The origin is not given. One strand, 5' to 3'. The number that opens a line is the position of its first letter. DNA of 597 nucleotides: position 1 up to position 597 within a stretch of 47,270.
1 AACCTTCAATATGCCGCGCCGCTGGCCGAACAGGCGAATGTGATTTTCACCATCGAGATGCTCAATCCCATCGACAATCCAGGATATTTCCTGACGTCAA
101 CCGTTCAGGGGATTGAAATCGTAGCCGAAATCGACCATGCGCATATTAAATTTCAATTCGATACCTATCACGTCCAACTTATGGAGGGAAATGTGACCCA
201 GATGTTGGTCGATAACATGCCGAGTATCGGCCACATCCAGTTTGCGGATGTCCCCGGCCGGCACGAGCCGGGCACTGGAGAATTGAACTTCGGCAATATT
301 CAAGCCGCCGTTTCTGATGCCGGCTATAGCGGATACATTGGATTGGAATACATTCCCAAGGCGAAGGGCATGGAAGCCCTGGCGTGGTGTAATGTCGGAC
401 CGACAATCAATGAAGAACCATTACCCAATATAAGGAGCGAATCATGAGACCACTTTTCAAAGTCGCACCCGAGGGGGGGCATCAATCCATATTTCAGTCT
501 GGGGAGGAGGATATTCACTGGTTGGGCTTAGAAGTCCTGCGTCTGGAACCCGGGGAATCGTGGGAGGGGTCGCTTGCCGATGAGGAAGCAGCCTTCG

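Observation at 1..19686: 19-gene single-strand catabolic super-operon mixing iol-like, ula-like, acid-sugar and Mo-hydroxylase modules; no described pathway fits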

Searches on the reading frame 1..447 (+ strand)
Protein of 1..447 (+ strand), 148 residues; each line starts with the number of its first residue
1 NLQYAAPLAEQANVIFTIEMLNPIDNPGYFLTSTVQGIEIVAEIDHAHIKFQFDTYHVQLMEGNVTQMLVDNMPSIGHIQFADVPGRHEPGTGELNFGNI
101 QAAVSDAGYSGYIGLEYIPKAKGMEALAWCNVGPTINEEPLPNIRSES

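Call 3: search_protein_families(library=pfam, proteins=[window:1-447:+])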
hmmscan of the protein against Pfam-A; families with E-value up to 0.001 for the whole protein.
window:1-447:+ (148 aa): 1 family
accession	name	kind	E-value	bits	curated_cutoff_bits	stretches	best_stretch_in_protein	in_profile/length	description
PF01261.30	AP_endonuc_2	-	5.8e-24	85.6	31.1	1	1-127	107-243/249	Xylose isomerase-like TIM barrel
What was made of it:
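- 1..447 (+): Hyi/OtnI-like TIM-barrel isomerase. It is 5'-truncated by the contig end; full length is about 256-272 aa in relatives. Pfam AP_endonuc_2 (call 3).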

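Call 5: search_protein_families(library=ncbifam, proteins=[window:1-447:+], max_evalue=0.00001)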
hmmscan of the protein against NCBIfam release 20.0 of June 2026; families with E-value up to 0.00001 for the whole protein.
window:1-447:+ (148 aa): 6 families
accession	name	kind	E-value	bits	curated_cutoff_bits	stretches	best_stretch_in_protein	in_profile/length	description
TIGR03234.1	OH-pyruv-isom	equivalog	6.7e-44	150.1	353.45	1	1-130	124-253/254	hydroxypyruvate isomerase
NF043033.1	OxoTetrIsom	equivalog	1.2e-41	143.1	325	1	1-130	121-250/251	2-oxo-tetronate isomerase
NF007444.0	PRK09997.1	equivalog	3.9e-32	111.8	465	1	1-131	125-255/258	hydroxypyruvate isomerase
NF007441.0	PRK09989.1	equivalog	1.2e-25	90.7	412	1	1-131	125-255/258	HPr family phosphocarrier protein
NF041099.2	keto_glucon_epim_IolO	equivalog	2.4e-16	59.8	300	1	3-128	135-257/269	5-keto-L-gluconate epimerase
NF051856.1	PsicseEpim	equivalog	2.6e-14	53.7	300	1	2-116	133-244/287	D-psicose 3-epimerase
